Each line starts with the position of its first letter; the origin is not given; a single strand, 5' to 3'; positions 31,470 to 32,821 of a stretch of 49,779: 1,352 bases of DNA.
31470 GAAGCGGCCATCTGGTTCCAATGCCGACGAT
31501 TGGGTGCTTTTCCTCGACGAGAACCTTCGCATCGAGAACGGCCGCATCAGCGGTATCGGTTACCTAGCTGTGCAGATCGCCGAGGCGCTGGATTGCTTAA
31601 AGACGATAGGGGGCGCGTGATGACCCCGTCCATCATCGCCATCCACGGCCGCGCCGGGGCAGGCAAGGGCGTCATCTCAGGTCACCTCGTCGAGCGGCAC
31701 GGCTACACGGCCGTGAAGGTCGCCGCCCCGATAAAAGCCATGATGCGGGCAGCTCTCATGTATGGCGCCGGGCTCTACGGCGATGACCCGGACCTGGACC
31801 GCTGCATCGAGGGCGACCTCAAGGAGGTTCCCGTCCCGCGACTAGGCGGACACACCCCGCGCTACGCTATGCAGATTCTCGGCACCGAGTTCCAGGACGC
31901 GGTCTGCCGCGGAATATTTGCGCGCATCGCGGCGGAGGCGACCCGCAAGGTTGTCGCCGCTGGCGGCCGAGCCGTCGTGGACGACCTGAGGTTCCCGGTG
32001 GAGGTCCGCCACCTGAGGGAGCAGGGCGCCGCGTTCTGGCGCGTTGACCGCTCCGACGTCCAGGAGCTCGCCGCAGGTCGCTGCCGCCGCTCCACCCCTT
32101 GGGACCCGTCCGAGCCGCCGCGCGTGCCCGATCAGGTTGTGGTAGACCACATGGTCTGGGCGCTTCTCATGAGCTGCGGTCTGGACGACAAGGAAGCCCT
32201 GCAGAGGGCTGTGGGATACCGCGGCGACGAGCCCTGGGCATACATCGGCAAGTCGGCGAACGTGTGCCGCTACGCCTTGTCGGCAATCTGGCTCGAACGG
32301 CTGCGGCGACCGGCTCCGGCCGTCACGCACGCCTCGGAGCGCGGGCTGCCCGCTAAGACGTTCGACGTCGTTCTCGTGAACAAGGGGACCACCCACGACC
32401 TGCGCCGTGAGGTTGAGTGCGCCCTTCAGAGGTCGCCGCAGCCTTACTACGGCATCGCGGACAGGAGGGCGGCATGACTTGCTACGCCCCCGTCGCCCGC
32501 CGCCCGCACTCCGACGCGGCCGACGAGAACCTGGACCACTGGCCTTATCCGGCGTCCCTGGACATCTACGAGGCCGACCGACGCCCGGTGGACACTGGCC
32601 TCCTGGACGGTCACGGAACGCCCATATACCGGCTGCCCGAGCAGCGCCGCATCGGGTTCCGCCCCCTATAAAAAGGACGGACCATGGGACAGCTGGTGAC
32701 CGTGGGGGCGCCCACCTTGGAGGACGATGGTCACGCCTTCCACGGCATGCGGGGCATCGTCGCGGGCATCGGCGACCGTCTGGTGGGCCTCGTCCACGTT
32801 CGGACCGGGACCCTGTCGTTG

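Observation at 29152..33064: Six-gene island transcribed antisense inside the head-morphogenesis module, between terL and gpW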

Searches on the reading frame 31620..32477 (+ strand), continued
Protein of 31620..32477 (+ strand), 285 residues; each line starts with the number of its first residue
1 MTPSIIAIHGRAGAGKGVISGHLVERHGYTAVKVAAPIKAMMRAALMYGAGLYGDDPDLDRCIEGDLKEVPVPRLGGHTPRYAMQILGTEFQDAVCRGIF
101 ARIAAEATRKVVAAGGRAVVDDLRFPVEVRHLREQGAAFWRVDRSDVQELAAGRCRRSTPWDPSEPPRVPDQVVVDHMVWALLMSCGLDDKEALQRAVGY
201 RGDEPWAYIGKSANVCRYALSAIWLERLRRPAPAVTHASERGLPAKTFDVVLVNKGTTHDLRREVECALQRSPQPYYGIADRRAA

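Call 103: fold_search(model_id=the predicted structure, library=viral)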
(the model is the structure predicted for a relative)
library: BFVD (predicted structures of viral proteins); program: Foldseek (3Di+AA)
matches with E <= 10: 564; with E <= 0.001: 61
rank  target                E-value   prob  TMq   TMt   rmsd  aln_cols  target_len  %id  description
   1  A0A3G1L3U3            5.6e-09  1.00  0.47  0.67   4.5       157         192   28  Deoxynucleotide monophosphate kinase [Synechococcus phage S-CBWM1]
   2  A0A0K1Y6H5            7.3e-09  1.00  0.55  0.59   7.8       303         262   23  ABC transporter [Rhodobacter phage RcSaxon]
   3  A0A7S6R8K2            9.6e-08  1.00  0.51  0.77   7.0       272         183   21  DMP kinase [Rhizobium phage Pasto]
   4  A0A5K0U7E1            1.4e-07  1.00  0.48  0.47  10.2       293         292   19  Monophosphate kinase [Yasminevirus sp. GU-2018]
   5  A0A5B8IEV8            1.3e-06  1.00  0.51  0.75   7.7       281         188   16  Phosphomevalonate kinase [Mimiviridae sp. ChoanoV1]
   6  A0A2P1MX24            3.8e-06  1.00  0.41  0.39  15.4       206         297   21  ATP-binding protein [Escherichia phage myPSH2311]
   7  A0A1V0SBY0            4.2e-06  1.00  0.47  0.49   8.5       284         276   16  Deoxynucleoside monophosphate kinase [Catovirus CTV1]
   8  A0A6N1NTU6            4.9e-06  1.00  0.47  0.55  11.7       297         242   17  Deoxynucleotide monophosphate kinase [Tupanvirus soda lake]
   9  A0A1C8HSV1            9.0e-06  1.00  0.39  0.58  16.6       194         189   23  (no name in the UniProt tables at hand)
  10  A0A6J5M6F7            9.5e-06  1.00  0.43  0.60  13.3       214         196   20  Uncharacterized protein [uncultured Caudovirales phage]
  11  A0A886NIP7            1.0e-05  1.00  0.34  0.45  18.7       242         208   17  (no name in the UniProt tables at hand)
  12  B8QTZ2                1.1e-05  1.00  0.55  0.48   4.8       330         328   13  Putative deoxynucleotide monophosphate kinase [Erwinia phage phiEa21-4]
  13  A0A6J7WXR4            1.4e-05  1.00  0.49  0.70  11.9       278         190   17  Dephospho-CoA kinase [uncultured Caudovirales phage]
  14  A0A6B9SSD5            1.4e-05  1.00  0.55  0.63   4.4       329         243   16  Deoxynucleoside monophosphate kinase [Acinetobacter phage vB_AbaM_Lazarus]
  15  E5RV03                1.5e-05  1.00  0.41  0.51   4.1       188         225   22  Uncharacterized protein ORF23 [Ralstonia phage RSB2]
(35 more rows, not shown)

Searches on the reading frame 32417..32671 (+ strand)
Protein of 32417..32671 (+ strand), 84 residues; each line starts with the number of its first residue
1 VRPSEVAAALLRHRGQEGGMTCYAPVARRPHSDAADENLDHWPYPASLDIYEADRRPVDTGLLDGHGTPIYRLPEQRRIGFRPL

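Call 4: search_protein_families(library=pfam, max_evalue=1, proteins=[window:32417-32671:+])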
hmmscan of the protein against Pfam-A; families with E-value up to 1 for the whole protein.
window:32417-32671:+ (84 aa): 0 families

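Call 5: search_protein_families(library=phrogs, max_evalue=0.1, proteins=[window:32417-32671:+])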
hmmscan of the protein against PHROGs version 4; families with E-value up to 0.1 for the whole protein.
window:32417-32671:+ (84 aa): 1 family
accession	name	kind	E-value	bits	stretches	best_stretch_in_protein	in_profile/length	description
phrog_23102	-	unknown function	2.8e-08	34.5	1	29-81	9-57/63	-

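Call 6: search_protein_families(library=padloc, max_evalue=0.1, proteins=[window:32417-32671:+])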
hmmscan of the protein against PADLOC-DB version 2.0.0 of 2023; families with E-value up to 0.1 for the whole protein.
window:32417-32671:+ (84 aa): 0 families

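Call 7: search_protein_families(library=ncbifam, max_evalue=0.1, proteins=[window:32417-32671:+])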
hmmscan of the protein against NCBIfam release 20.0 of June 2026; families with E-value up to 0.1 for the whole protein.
window:32417-32671:+ (84 aa): 0 families
